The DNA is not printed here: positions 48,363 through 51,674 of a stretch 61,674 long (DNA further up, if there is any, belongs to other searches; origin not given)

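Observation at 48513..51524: MFS transporter domain covalently fused to both ATPase subunits of a Liv-type ABC importer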

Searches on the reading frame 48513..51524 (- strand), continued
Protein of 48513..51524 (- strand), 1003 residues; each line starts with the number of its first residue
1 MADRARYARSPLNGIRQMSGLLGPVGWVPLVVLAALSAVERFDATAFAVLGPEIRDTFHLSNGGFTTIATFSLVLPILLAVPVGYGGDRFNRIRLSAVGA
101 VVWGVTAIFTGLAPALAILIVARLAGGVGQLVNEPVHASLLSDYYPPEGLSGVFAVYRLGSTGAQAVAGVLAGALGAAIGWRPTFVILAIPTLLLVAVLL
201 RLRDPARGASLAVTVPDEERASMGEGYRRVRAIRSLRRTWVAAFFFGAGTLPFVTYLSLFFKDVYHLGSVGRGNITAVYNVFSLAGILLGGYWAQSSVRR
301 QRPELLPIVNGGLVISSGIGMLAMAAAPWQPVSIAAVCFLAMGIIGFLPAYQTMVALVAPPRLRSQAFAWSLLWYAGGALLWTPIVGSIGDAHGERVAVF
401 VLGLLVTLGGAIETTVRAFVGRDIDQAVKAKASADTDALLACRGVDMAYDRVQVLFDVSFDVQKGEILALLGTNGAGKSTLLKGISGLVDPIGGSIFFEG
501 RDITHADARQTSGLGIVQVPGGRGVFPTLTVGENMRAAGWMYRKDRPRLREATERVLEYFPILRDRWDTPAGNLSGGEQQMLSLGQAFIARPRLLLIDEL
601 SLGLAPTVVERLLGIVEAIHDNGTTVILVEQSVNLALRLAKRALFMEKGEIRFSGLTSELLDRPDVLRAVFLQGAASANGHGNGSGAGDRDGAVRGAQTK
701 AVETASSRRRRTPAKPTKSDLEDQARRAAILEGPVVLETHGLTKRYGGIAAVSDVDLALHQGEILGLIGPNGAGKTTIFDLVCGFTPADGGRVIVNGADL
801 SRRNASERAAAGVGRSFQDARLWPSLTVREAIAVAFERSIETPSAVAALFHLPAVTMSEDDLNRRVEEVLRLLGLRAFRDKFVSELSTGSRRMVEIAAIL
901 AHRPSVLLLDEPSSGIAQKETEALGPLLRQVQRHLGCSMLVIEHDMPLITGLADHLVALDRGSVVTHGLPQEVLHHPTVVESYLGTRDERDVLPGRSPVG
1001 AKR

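Call 34: find_encoding_contigs(protein=P0019, flank=10000, max_places=2)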
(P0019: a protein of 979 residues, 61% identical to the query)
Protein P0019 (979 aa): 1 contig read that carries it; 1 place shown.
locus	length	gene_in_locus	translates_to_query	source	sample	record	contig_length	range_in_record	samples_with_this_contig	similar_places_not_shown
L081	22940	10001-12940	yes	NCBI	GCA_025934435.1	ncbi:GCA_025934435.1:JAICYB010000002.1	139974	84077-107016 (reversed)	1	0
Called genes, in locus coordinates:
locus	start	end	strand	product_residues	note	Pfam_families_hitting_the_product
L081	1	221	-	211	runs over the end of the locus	PF00072:Response_reg, PF00196:GerE, PF08281:Sigma70_r4_2 (weak)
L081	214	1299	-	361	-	PF01590:GAF, PF13185:GAF_2, PF13492:GAF_3 (weak), PF07730:HisKA_3, PF02518:HATPase_c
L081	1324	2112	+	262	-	PF05721:PhyH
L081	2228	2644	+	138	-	-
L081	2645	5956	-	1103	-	PF02811:PHP, PF07733:DNA_pol3_alpha, PF17657:DNA_pol3_finger, PF14579:HHH_6, PF01336:tRNA_anti-codon (weak)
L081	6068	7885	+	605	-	-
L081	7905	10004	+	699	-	PF02653:BPD_transp_2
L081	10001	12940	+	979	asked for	PF07690:MFS_1, PF05977:MFS_3, PF07690:MFS_1, PF00005:ABC_tran, PF02463:SMC_N (faint), PF13175:AAA_15 (faint), PF13476:AAA_23 (faint), PF00005:ABC_tran, +3 more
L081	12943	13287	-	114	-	-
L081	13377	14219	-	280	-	PF21863:HTH_67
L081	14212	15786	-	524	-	PF00817:IMS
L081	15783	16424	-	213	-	PF27531:MT3502_N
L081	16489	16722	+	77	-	PF10262:Rdx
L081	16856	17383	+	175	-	PF00702:Hydrolase, PF12710:HAD (weak), PF13419:HAD_2, PF13242:Hydrolase_like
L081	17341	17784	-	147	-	PF17723:RHH_8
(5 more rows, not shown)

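Call 35: find_encoding_contigs(protein=P0032, flank=10000, max_places=2)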
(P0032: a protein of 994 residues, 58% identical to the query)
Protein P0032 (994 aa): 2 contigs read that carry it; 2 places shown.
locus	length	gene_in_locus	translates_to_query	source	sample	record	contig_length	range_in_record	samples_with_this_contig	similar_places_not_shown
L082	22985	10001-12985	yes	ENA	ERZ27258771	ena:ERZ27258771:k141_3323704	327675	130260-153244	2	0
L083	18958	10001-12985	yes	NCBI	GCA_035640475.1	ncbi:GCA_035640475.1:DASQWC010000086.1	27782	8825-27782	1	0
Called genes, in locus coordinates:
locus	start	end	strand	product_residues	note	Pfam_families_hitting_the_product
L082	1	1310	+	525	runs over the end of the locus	PF00501:AMP-binding, PF13193:AMP-binding_C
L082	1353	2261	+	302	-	PF00106:adh_short, PF08659:KR, PF13561:adh_short_C2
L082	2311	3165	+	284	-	-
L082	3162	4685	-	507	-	PF00501:AMP-binding, PF13193:AMP-binding_C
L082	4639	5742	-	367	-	PF00268:Ribonuc_red_sm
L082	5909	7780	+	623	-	-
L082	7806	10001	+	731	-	PF02653:BPD_transp_2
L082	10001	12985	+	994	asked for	PF05977:MFS_3, PF07690:MFS_1, PF13175:AAA_15 (faint), PF13476:AAA_23 (faint), PF00005:ABC_tran, PF02463:SMC_N (faint), PF00005:ABC_tran, PF12399:BCA_ABC_TP_C, +2 more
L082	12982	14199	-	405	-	PF00127:Copper-bind (faint)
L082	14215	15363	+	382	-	-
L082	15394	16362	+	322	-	PF00268:Ribonuc_red_sm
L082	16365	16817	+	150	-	-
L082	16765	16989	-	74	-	-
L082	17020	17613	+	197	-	PF02627:CMD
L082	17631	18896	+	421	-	PF02771:Acyl-CoA_dh_N, PF14749:Acyl-CoA_ox_N (weak), PF02770:Acyl-CoA_dh_M, PF00441:Acyl-CoA_dh_1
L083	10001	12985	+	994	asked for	PF05977:MFS_3, PF07690:MFS_1, PF13175:AAA_15 (faint), PF13476:AAA_23 (faint), PF00005:ABC_tran, PF02463:SMC_N (faint), PF00005:ABC_tran, PF12399:BCA_ABC_TP_C, +2 more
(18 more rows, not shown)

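Call 36: find_encoding_contigs(protein=P0001, flank=10000, max_places=6)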
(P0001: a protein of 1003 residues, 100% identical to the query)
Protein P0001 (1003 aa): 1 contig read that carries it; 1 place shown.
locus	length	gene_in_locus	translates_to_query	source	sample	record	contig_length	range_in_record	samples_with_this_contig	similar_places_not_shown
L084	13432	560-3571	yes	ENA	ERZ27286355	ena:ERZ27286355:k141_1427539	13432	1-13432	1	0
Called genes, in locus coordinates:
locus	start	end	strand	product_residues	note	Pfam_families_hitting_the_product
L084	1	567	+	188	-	?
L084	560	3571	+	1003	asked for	PF07690:MFS_1, PF05977:MFS_3 (weak), PF00005:ABC_tran, PF02463:SMC_N (faint), PF13304:AAA_21 (faint), PF13476:AAA_23 (faint), PF13555:AAA_29 (faint), PF00005:ABC_tran, +1 more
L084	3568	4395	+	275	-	-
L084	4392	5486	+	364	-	-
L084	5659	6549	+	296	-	PF02645:DegV, PF13684:FakA-like_C (weak)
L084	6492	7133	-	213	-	PF02660:G3P_acyltransf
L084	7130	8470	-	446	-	PF13347:MFS_2 (faint), PF05977:MFS_3 (weak), PF07690:MFS_1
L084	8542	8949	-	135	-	PF00216:Bac_DNA_binding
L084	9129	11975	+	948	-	PF01565:FAD_binding_4, PF02913:FAD-oxidase_C, PF13183:Fer4_8, PF13534:Fer4_17 (weak), PF02754:CCG (faint)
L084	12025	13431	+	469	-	?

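Call 46: predict_structure(alignment_id=A2)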
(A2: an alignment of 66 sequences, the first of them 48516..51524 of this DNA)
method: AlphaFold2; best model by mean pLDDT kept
length: 1003 residues; sequences in the alignment: 66
mean_pLDDT: 85.8   pTM: 0.71
mean pLDDT of the five models: 85.8, 85.2, 83.1, 82.2, 82.0
residues with pLDDT >= 90: 547; 70-90: 342; 50-70: 49; < 50: 65
segments of 3 or more residues with pLDDT < 50: 1-7, 672-713, 988-1003
pLDDT, mean of each block of 10 residues (from residue 1): 51 86 92 94 88 88 84 92 95 96 94 93 94 95 94 95 86 86 88 94 91 69 91 96 96 89 88 90 96 96 97 98 96 96 96 96 95 96 91 94 98 97 94 91 90 85 95 78 93 93 92 89 76 91 90 94 91 81 92 91 70 90 93 79 88 85 66 45 37 36 41 62 84 93 79 91 92 81 89 94 88 76 83 87 80 87 93 91 83 88 91 76 87 91 87 92 88 86 61 39 34
secondary structure, 60 per line:
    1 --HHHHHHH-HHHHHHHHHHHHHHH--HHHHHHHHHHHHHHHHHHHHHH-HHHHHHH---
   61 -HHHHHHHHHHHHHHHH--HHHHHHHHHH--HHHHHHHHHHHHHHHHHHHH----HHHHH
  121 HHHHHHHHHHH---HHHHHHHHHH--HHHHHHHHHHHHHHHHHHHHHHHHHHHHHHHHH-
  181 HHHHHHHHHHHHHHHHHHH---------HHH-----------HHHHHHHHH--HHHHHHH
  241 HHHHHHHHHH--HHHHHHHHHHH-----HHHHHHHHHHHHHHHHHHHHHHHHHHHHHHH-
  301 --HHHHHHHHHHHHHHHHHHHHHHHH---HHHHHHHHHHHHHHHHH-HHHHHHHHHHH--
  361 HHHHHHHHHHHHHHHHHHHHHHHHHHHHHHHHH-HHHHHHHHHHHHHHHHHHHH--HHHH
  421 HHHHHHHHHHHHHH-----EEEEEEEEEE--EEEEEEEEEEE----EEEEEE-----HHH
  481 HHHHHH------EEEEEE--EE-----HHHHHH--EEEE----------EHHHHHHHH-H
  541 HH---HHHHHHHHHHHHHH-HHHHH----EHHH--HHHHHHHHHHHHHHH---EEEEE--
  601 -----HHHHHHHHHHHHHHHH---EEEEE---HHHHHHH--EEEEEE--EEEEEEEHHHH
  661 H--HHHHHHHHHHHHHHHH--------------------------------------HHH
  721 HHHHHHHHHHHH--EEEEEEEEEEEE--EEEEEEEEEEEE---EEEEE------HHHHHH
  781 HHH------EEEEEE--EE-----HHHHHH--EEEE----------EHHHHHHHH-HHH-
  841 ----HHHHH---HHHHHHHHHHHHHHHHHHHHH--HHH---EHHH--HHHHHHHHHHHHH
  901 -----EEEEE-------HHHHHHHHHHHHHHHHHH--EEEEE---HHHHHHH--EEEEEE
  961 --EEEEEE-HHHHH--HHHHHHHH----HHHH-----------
elements in order (helices of 4 or more, strands of 3 or more residues): H3-9 H11-25 H28-49 H51-57 H62-77 H80-89 H92-111 H116-131 H135-144 H147-179 H181-199 H223-231 H234-250 H253-263 H269-299 H303-326 H330-346 H348-358 H361-393 H395-414 H417-434 E440-449 E452-462 E467-472 H478-486 E493-498 H508-513 E516-519 H531-538 H546-559 H561-565 H576-590 E594-598 H606-621 E625-629 H633-639 E642-647 E650-656 H657-661 H664-679 H718-732 E735-746 E749-760 E764-768 H775-783 E790-795 H805-810 E813-816 H828-835 H845-849 H853-873 H888-900 E906-910 H918-935 E938-942 H946-952 E955-960 E963-968 H970-974 H977-984 H989-992

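Call 53: fold_search(model_id=the predicted structure, library=pdb)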
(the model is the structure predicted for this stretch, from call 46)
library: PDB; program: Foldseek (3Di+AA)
matches with E <= 10: 1848; with E <= 0.001: 1654
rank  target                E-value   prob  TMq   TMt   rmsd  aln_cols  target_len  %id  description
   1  8s7v_K                8.2e-24  1.00  0.35  0.61   8.3       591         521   20  Methyl-coenzyme M reductase activation complex binding to the A2 component (released 2025-02-26)
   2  8wdb_D                2.0e-23  1.00  0.35  0.60   8.8       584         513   25  Cryo-EM structure of the ATP-bound DppABCD complex (released 2024-09-18)
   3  8wda_D                1.4e-22  1.00  0.31  0.51   9.5       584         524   24  Cryo-EM structure of the substrate-bound DppABCD complex (released 2024-09-18)
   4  8j5r_D                2.3e-22  1.00  0.30  0.43  11.2       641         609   22  Cryo-EM structure of Mycobacterium tuberculosis OppABCD in the resting state (released 2024-04-03)
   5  8j5q_D                2.6e-22  1.00  0.31  0.45  10.3       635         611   24  Cryo-EM structure of Mycobacterium tuberculosis OppABCD in the pre-translocation state (released 2024-04-03)
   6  7zk4                  8.0e-22  1.00  0.34  0.29  28.0      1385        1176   14  The ABCB1 L335C mutant (mABCB1) in the outward facing state (released 2023-04-26)
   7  7zk5                  1.0e-21  1.00  0.34  0.30  31.0      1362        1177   13  ABCB1 L335C mutant (mABCB1) in the outward facing state bound to AAC (released 2023-04-26)
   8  7qkr                  2.5e-21  1.00  0.27  0.24  28.2      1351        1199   13  Cryo-EM structure of ABC transporter STE6-2p from Pichia pastoris with Verapamil at 3.2 A resolution (released 2022-10-26)
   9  8wd9_D                2.9e-21  1.00  0.31  0.51   9.4       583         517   24  Cryo-EM structure of Mycobacterium tuberculosis DppABCD in apo form (released 2024-09-18)
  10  8xfc_D                3.9e-21  1.00  0.30  0.49  10.2       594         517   24  Cryo-EM structure of the ATP-bound Mtb DppABCD with the D445A mutation of DppA (released 2024-09-18)
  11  8j5s_D                4.7e-21  1.00  0.33  0.49  12.5       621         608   23  Cryo-EM structure of Mycobacterium tuberculosis OppABCD in the pre-catalytic intermediate state (released 2024-04-03)
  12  7zka                  1.3e-20  1.00  0.34  0.29  28.0      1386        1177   13  ABCB1 V978C mutant (mABCB1) in the outward facing state bound to AAC (released 2023-04-26)
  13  8sb9                  2.3e-20  1.00  0.22  0.20  28.4      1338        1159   13  CryoEM structure of P-Glycoprotein in inward facing 1 state under continuous turnover conditions with vinblastine (released 2025-04-23)
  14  6ujr                  3.5e-20  1.00  0.20  0.17  32.9      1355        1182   14  P-glycoprotein mutant-F724A and C952A-with BDE100 (released 2020-05-27)
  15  6c0v                  4.5e-20  1.00  0.33  0.29  28.9      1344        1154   13  Molecular structure of human P-glycoprotein in the ATP-bound, outward-facing conformation (released 2018-01-31)
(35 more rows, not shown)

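Call 74: search_protein_families(library=ncbifam, proteins=[L084:4392-5486:+, L084:3568-4395:+], max_evalue=1)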
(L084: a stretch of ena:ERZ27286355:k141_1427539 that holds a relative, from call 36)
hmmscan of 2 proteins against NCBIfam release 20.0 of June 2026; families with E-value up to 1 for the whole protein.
L084:4392-5486:+ (364 aa): 0 families

L084:3568-4395:+ (275 aa): 0 families

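Call 75: search_solved_structures(query=L084:4392-5486:+, max_evalue=10)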
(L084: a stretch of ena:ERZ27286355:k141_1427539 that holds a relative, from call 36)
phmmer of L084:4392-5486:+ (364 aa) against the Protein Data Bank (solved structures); distinct sequences matched with E-value up to 10: 0.

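Call 92: find_encoding_contigs(protein=P0110, flank=9000, max_places=1)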
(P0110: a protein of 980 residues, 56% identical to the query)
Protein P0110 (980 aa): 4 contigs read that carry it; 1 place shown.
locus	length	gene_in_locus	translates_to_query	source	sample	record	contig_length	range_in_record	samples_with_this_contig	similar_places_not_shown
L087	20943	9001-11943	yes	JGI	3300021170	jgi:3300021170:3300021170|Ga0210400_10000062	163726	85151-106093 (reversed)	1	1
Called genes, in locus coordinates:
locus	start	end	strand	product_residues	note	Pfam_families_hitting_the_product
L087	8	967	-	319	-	PF06347:SH3_4 (faint)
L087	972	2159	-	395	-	PF20568:DUF6777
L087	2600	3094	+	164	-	PF01613:Flavin_Reduct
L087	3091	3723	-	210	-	PF00440:TetR_N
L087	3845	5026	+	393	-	PF04909:Amidohydro_2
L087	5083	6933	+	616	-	-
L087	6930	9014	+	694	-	PF02653:BPD_transp_2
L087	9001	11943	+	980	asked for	PF07690:MFS_1, PF00005:ABC_tran, PF02463:SMC_N (faint), PF13175:AAA_15 (faint), PF13476:AAA_23 (faint), PF13555:AAA_29 (faint), PF13304:AAA_21 (faint), PF00005:ABC_tran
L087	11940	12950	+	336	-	-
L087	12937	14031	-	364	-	-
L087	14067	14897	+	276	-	PF12146:Hydrolase_4, PF00561:Abhydrolase_1, PF12697:Abhydrolase_6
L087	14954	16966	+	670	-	PF00535:Glycos_transf_2, PF13641:Glyco_tranf_2_3, PF13632:Glyco_trans_2_3 (weak), PF13692:Glyco_trans_1_4, PF00534:Glycos_transf_1 (weak), PF13524:Glyco_trans_1_2 (weak)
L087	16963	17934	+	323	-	-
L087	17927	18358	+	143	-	-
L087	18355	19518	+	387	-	PF08003:Methyltransf_9 (faint), PF13489:Methyltransf_23 (weak), PF08241:Methyltransf_11 (weak), PF13649:Methyltransf_25 (faint)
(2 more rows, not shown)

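Call 95: find_encoding_contigs(protein=P0086, flank=9000, max_places=1)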
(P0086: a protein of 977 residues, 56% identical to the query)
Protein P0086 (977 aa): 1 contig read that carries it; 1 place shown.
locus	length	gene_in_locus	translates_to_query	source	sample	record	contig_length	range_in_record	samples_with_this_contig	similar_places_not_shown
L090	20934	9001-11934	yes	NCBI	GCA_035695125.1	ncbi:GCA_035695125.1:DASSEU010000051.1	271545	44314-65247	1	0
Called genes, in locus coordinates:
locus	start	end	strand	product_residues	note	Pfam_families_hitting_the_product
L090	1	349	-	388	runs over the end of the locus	PF00108:Thiolase_N, PF02803:Thiolase_C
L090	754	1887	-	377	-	PF12838:Fer4_7 (weak), PF04422:FrhB_FdhB_N, PF04432:FrhB_FdhB_C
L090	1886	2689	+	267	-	PF01149:Fapy_DNA_glyco, PF06831:H2TH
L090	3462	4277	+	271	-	PF00378:ECH_1, PF16113:ECH_2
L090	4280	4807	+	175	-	PF02659:Mntp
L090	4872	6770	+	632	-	-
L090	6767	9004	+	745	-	PF02653:BPD_transp_2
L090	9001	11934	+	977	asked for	PF07690:MFS_1, PF00005:ABC_tran, PF13476:AAA_23 (faint), PF13555:AAA_29 (faint), PF02463:SMC_N (faint), PF13304:AAA_21 (faint), PF00005:ABC_tran, PF12399:BCA_ABC_TP_C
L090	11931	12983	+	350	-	-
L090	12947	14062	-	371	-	-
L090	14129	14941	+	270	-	PF04305:DUF455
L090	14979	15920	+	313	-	PF00248:Aldo_ket_red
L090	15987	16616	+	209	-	PF13794:Ferritin_fold-like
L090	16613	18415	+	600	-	-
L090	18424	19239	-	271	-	PF05721:PhyH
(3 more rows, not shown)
